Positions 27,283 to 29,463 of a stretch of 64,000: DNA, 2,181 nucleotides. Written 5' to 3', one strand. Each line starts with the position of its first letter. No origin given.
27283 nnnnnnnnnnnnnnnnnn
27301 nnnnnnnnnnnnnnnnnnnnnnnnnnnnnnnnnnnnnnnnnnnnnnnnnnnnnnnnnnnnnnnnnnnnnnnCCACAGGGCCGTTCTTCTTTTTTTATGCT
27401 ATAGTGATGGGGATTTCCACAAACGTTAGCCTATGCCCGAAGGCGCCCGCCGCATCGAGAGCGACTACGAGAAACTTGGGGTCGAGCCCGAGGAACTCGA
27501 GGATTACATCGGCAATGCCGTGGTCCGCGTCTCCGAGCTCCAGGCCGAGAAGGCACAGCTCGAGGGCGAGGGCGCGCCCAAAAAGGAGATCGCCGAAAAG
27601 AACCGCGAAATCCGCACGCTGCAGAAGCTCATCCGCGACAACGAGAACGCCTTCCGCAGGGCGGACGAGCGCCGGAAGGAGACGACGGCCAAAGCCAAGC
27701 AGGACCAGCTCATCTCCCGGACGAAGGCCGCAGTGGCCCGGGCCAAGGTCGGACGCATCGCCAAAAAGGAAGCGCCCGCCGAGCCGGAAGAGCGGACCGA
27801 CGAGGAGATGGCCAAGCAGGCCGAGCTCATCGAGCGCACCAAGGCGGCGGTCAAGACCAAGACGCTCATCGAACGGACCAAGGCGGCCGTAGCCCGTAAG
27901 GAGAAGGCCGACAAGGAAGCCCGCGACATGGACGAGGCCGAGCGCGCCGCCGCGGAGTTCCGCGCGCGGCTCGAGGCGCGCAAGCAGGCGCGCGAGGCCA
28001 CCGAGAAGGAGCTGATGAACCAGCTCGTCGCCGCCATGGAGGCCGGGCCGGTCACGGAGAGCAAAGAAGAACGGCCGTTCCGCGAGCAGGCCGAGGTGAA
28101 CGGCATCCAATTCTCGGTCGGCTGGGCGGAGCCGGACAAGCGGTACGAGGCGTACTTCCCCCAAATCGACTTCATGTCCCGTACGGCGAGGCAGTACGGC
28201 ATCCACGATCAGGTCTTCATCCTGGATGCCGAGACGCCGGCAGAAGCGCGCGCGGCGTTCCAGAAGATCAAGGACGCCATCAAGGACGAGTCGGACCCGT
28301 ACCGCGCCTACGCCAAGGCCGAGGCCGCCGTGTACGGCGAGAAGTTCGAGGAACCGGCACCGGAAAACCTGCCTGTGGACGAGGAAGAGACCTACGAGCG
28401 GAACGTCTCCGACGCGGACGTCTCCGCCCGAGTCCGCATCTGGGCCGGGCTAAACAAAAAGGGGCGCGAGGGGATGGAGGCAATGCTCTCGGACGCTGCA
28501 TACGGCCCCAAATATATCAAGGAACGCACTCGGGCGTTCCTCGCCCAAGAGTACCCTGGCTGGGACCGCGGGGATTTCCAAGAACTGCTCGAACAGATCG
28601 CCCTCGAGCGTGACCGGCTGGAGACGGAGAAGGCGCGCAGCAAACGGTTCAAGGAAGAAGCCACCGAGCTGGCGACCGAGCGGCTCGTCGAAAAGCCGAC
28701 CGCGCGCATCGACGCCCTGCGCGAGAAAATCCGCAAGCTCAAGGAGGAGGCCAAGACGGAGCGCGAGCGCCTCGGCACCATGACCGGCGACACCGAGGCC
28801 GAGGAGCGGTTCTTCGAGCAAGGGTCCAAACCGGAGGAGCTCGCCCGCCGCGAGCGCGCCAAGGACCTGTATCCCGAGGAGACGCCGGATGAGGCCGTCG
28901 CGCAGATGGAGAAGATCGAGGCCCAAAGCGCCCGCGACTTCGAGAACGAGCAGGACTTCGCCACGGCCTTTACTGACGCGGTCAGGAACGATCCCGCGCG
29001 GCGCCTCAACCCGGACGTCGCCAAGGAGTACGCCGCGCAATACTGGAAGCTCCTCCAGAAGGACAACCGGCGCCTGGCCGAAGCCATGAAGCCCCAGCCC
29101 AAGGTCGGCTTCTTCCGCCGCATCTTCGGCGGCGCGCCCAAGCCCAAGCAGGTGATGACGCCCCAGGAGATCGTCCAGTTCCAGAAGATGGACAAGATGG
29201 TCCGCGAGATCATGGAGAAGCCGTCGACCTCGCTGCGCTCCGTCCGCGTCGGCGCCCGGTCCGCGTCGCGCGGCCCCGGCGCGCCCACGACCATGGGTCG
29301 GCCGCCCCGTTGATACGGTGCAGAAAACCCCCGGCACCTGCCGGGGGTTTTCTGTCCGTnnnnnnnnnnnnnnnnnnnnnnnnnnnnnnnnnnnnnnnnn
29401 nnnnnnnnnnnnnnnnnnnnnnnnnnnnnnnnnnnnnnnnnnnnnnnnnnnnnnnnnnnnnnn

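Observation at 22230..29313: Block of six uncharacterised genes including large acidic coiled-coil proteins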

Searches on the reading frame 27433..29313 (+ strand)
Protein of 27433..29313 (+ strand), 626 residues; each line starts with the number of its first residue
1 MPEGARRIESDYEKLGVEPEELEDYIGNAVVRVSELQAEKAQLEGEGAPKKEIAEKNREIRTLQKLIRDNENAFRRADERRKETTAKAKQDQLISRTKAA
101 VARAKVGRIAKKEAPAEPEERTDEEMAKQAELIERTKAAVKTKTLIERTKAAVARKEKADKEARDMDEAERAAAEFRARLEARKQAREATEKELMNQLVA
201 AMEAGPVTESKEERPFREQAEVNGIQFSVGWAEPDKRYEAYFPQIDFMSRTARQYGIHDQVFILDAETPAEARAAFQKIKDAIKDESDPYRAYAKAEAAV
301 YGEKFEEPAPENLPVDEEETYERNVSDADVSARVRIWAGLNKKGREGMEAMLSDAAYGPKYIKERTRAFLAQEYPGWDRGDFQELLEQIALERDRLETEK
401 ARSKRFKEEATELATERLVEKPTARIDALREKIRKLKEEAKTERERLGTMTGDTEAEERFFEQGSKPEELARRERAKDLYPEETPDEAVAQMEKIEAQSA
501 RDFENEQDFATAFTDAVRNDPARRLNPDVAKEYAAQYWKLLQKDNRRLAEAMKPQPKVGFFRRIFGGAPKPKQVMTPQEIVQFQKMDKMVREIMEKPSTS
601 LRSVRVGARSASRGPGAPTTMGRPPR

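Call 3: search_protein_families(library=pfam, proteins=[window:27433-29313:+], max_evalue=1)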
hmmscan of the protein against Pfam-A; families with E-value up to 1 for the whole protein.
window:27433-29313:+ (626 aa): 0 families

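Call 4: search_protein_families(library=ncbifam, proteins=[window:27433-29313:+], max_evalue=1)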
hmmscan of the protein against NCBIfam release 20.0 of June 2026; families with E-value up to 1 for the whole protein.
window:27433-29313:+ (626 aa): 0 families

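Call 5: search_protein_families(library=padloc, proteins=[window:27433-29313:+], max_evalue=1)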
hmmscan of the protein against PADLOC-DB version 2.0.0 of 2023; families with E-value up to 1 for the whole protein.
window:27433-29313:+ (626 aa): 2 families
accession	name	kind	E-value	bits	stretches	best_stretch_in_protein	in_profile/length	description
PDLC00505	JetC1|JetC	-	0.00041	16.5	1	24-204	611-788/1118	DUF3584 domain; MukB-like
PDLC00519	JetC1|JetC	-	0.47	6.5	1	361-520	265-421/1097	DUF3584 domain; MukB-like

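Call 6: search_protein_families(library=phrogs, proteins=[window:27433-29313:+], max_evalue=1)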
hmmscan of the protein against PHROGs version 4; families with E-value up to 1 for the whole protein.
window:27433-29313:+ (626 aa): 0 families

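Call 24: find_homologous_proteins(query=window:27433-29313:+, max_evalue=0.01)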
Query window:27433-29313:+ (626 aa): 6 proteins with E <= 0.01 among 8000 candidates.
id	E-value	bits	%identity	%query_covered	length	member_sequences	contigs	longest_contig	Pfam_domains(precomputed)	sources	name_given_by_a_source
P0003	0.0e+0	1316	100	100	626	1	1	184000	-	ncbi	-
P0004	1.2e-211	723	67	51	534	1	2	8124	-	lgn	-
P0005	6.3e-102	360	47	51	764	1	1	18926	-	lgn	-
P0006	1.2e-84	303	35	100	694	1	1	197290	-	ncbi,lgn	-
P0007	1.9e-64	237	55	36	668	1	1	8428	-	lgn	-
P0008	5.9e-58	215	51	37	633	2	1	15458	-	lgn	-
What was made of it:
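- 27433..29313 (+): Gene F, 626 aa. Conserved N-terminal helix, long charged helices with three LI[SE]RTKAAV repeats, an optional alpha/beta insert, a disordered linker, a conserved C-terminal helical domain and a basic tail. Orthologs P0004-P0008 (call 24).
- F gave 6 (call 24).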

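Call 25: find_encoding_contigs(protein=P0006, flank=10000, max_places=3)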
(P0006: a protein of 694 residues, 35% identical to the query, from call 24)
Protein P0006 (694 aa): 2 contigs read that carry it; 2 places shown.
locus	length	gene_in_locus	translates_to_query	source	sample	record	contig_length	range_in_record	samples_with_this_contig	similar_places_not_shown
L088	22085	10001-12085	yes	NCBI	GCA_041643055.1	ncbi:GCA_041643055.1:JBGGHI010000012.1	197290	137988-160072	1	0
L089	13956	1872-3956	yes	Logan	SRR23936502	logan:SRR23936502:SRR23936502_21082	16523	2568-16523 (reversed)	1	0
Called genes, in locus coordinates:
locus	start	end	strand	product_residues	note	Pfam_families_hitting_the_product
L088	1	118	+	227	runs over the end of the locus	PF00687:Ribosomal_L1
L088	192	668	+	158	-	PF00383:dCMP_cyt_deam_1, PF14437:MafB19-deam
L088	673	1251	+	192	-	PF13207:AAA_17 (faint)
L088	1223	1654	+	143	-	PF22769:DCD, PF00692:dUTPase, PF04797:Herpes_ORF11 (weak)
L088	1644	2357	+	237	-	PF02223:Thymidylate_kin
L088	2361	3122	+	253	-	PF25231:DUF7847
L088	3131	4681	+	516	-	PF02934:GatB_N, PF02637:GatB_Yqey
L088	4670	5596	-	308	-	PF01745:IPT (weak), PF01715:IPPT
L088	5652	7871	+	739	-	-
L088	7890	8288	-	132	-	-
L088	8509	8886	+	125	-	-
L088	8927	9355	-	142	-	-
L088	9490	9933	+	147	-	-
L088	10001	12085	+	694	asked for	-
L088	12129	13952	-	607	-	PF07973:tRNA_SAD, PF00587:tRNA-synt_2b, PF03129:HGTP_anticodon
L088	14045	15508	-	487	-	-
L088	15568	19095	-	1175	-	PF02811:PHP, PF07733:DNA_pol3_alpha, PF17657:DNA_pol3_finger, PF14579:HHH_6, PF01336:tRNA_anti-codon (weak)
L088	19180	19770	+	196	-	-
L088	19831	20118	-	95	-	-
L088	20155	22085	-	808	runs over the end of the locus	PF01588:tRNA_bind, PF03483:B3_4, PF03484:B5, PF17759:tRNA_synthFbeta, PF03147:FDX-ACB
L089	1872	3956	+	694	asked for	-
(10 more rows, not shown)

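Call 26: find_encoding_contigs(protein=P0005, flank=10000, max_places=3)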
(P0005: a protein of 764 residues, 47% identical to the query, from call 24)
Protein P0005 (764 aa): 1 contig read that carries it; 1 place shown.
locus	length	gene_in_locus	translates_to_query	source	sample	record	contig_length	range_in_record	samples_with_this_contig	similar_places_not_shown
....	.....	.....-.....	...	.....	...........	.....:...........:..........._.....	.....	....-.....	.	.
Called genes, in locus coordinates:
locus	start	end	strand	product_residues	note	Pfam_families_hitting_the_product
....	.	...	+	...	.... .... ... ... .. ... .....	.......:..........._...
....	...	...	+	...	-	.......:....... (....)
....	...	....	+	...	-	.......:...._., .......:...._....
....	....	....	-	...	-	-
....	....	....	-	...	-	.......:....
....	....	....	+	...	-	-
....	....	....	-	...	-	-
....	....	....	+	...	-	-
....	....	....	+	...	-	-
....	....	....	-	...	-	-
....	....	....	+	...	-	-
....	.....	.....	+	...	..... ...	-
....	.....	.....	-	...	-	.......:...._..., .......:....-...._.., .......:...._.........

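Call 27: find_encoding_contigs(protein=P0008, flank=10000, max_places=3)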
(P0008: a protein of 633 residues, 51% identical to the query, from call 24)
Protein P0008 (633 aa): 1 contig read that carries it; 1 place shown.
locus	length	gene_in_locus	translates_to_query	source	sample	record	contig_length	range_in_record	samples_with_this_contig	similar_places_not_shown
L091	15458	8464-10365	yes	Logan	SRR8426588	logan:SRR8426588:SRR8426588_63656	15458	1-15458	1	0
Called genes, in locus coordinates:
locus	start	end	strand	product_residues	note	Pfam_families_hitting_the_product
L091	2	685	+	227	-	?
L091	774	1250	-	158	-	-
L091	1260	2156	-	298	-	PF01715:IPPT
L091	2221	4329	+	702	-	-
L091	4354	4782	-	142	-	-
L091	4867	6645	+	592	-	-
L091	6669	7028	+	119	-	-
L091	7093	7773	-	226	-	-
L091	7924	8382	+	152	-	-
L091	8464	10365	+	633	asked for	-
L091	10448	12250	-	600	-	PF07973:tRNA_SAD, PF00587:tRNA-synt_2b, PF03129:HGTP_anticodon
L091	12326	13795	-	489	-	-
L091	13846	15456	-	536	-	?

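Call 28: find_encoding_contigs(protein=P0007, flank=10000, max_places=3)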
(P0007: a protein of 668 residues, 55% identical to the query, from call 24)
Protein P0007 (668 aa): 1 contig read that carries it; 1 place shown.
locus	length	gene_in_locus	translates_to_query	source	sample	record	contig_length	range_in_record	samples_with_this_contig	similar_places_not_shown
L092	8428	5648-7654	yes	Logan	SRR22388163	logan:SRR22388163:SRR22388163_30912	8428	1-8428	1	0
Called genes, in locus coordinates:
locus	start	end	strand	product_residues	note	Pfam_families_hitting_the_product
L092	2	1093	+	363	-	?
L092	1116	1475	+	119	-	-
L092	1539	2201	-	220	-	-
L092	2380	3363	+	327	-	PF03747:ADP_ribosyl_GH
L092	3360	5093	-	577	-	-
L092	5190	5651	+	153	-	-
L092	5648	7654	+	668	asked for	-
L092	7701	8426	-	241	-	?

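Call 56: search_solved_structures(query=A3, max_evalue=1)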
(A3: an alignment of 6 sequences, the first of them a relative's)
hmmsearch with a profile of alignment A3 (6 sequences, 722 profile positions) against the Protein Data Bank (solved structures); distinct sequences matched with E-value up to 1: 4.
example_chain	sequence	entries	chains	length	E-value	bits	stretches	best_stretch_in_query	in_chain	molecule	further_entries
5gar_G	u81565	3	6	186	0.028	16.2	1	308-448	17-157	V-type ATP synthase subunit E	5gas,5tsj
3v6i_A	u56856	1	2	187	0.058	15.2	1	308-432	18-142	V-type ATP synthase subunit E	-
3j0j_J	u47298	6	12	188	0.5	12.1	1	308-448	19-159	V-type ATP synthase subunit E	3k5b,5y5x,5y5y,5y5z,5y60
6ly9_L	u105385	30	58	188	0.65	11.7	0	308-430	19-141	V-type ATP synthase subunit E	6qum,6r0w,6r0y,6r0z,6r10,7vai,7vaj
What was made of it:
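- On MinD/ParA ATPases: The PDB profile search found only V-ATPase subunit E at E above 0.02 (call 56).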

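Call 72: predict_structure(alignment_id=A3)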
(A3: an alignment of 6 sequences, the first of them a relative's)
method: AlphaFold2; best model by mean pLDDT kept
length: 626 residues; sequences in the alignment: 6
mean_pLDDT: 69.4   pTM: 0.24
mean pLDDT of the five models: 69.4, 68.7, 65.7, 63.5, 62.8
residues with pLDDT >= 90: 55; 70-90: 309; 50-70: 129; < 50: 133
segments of 3 or more residues with pLDDT < 50: 1-13, 108-121, 204-213, 310-322, 447-466, 497-502, 554-575, 596-626
pLDDT, mean of each block of 10 residues (from residue 1): 39 51 69 87 84 89 82 68 71 71 56 38 61 68 68 76 78 80 81 74 44 65 90 82 88 85 86 91 90 90 71 35 68 89 88 86 83 85 92 85 82 61 64 80 57 43 52 72 76 56 69 77 71 81 72 47 41 51 61 50 35 36 39
secondary structure, 60 per line:
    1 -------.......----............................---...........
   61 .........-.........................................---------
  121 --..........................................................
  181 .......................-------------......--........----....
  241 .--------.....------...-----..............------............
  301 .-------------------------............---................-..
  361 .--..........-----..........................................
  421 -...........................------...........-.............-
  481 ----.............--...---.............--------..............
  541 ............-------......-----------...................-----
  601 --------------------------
elements in order: H8-14 H19-46 H50-69 H71-111 H123-203 E217-222 E225-232 E237-241 H250-254 E261-263 H269-282 H289-301 H327-338 H342-357 H364-373 H379-420 H422-448 H455-465 H467-479 H485-497 H506-518 H527-552 H560-565 H577-595
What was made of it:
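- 27433..29313 (+): AlphaFold, 6-sequence alignment, mean pLDDT 69, helices 19-111, 123-203 and 379-448 (call 72).
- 29101..29133 (+): F residues 557-567, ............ Invariant MinD-like amphipathic membrane-targeting motif flanked by Lys/Pro linkers. Short helix in a flexible region (call 72).
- On Coiled-coil-rich proteins (structural definition): AlphaFold shows long helices in F (call 72).
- Checked: The AlphaFold model of F is mostly long helices (call 72) but has few canonical heptads.
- F is mostly long helices, with a flexible segment around the motif (call 72).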

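Call 74: fold_search(model_id=the predicted structure, library=pdb)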
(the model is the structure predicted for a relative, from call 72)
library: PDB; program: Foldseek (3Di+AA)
matches with E <= 10: 209; with E <= 0.001: 0
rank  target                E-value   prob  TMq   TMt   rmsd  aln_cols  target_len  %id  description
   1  4ah9_A                7.8e-01  0.06  0.06  0.15  20.6       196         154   14  Parallel screening of a low molecular weight compound library: do differences in methodology affect hit identification (released 2012-12-19)
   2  4aht_A                9.7e-01  0.05  0.06  0.15  20.2       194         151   15  Parallel screening of a low molecular weight compound library: do differences in methodology affect hit identification (released 2012-12-19)
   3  8cta_I                1.2e+00  0.03  0.05  0.13  19.8       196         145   14  Minimal 2:2 Ternary Complex between BI-224436 bound HIV-1 Integrase Catalytic Core Domain Dimer and Carboxy Terminal D (released 2023-02-22)
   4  6vlm_B                1.3e+00  0.04  0.06  0.15  20.5       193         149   14  Core Catalytic Domain of HIV Integrase in complex with virtual screening hit (released 2020-05-13)
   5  8fnh_A                1.3e+00  0.03  0.05  0.11  24.9       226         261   13  Structure of Q148K HIV-1 intasome with Dolutegravir bound (released 2023-08-09)
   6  4cjl                  1.4e+00  0.04  0.06  0.16  20.5       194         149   14  Interrogating HIV integrase for compounds that bind- a SAMPL challenge (released 2014-01-08)
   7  5hrn                  1.4e+00  0.04  0.05  0.15  20.9       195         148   14  HIV Integrase Catalytic Domain containing F185K mutation complexed with GSK0002 (released 2016-12-14)
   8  4ahu_B                1.4e+00  0.04  0.06  0.15  20.7       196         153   15  Parallel screening of a low molecular weight compound library: do differences in methodology affect hit identification (released 2012-12-19)
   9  4cjv_A                1.6e+00  0.04  0.06  0.16  20.0       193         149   16  Interrogating HIV integrase for compounds that bind- a SAMPL challenge (released 2014-01-22)
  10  8wf7                  1.6e+00  0.04  0.06  0.15  20.4       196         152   15  The Crystal Structure of integrase from Biortus (released 2023-10-04)
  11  4gvm                  1.7e+00  0.04  0.06  0.15  20.1       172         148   15  HIV-1 Integrase Catalytic Core Domain A128T Mutant Complexed with Allosteric Inhibitor (released 2013-05-01)
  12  9l7w_C                1.8e+00  0.08  0.05  0.17  12.8       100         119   12  Crystal structure of monkeypox virus A30/H2 sub-complex at pH 4.0 (released 2025-12-31)
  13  4cig_A                1.8e+00  0.04  0.06  0.16  20.1       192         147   15  Interrogating HIV integrase for compounds that bind- a SAMPL challenge (released 2014-01-08)
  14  3lpt                  1.8e+00  0.03  0.06  0.15  19.7       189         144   14  HIV integrase (released 2010-05-12)
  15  9wlp_C                1.9e+00  0.06  0.05  0.18  12.0        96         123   12  Crystal structure of monkeypox virus A30/H2 sub-complex at pH 6.8 (released 2025-12-31)
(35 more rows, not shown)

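Call 80: find_related_loci(query=A3, collection=viral_contigs, flank=5000)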
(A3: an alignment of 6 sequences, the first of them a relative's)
Query A3 (626 aa) in viral_contigs; peptide patterns used: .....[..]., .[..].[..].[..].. (x = any residue, [..] = any of these).
183 stretches matched a pattern, but none encodes a relative of the query by tblastn (E <= 1e-3).

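Call 95: search_protein_families(library=pfam, alignment_id=A3, max_evalue=0.01)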
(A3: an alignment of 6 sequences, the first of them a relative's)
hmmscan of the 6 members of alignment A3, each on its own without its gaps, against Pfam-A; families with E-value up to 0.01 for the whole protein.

A. member 1, P0003 (626 aa): 0 families

B. families by the number of members that match (of 6 scanned): 2 families
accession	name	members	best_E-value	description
PF19962.4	EAD9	2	8.2e-05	Effector-associated domain 9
PF09371.15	Tex_N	1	0.0026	Tex-like protein N-terminal domain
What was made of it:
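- On MinD/ParA ATPases: No Pfam or NCBIfam hit of any kind for F (calls 3, 4, 95).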

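Call 96: search_protein_families(library=pfam, proteins=[P0004, P0005, P0006, P0007, P0008], max_evalue=0.1)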
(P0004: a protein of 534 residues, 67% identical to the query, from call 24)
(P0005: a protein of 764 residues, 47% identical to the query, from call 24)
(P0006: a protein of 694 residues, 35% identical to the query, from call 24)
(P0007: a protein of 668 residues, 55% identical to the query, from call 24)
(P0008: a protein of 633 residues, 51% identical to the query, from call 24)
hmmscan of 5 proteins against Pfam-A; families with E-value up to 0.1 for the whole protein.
P0004 (534 aa): 0 families

P0005 (764 aa): 2 families
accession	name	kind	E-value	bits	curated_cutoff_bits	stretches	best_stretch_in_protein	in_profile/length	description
PF19962.4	EAD9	-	8.2e-05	22.7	25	1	109-157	10-58/62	Effector-associated domain 9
PF08336.16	P4Ha_N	-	0.024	14.9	25.3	1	70-130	67-130/135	Prolyl 4-Hydroxylase alpha-subunit, N-terminal region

P0006 (694 aa): 1 family
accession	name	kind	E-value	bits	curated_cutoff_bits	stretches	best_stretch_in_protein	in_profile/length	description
PF14270.11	DUF4358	-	0.076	13.7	25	0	299-338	43-82/102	Domain of unknown function (DUF4358)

P0007 (668 aa): 2 families
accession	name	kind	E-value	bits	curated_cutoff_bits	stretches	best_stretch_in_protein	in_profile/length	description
PF09371.15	Tex_N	-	0.0026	17.9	32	1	447-482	33-68/75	Tex-like protein N-terminal domain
PF08336.16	P4Ha_N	-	0.07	13.4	25.3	1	137-191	73-130/135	Prolyl 4-Hydroxylase alpha-subunit, N-terminal region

P0008 (633 aa): 1 family
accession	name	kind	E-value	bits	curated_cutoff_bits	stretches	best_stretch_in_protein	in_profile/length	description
PF19962.4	EAD9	-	0.0014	18.8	25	1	97-137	11-51/62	Effector-associated domain 9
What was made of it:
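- On EAD-coupled conflict systems: Orthologs P0005 and P0008 score 22.7 and 18.8 bits against a cut-off of 25 (call 96).
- Closest known: EAD9-coupled NTP-dependent conflict systems. Same: A roughly 50-residue helical segment of the F orthologs in the seven-gene version resembles Pfam EAD9, E 8e-5 and 1e-3 (call 96).
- Two F orthologs give sub-threshold Pfam EAD9 hits, 22.7 and 18.8 bits against a cut-off of 25 (call 96).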
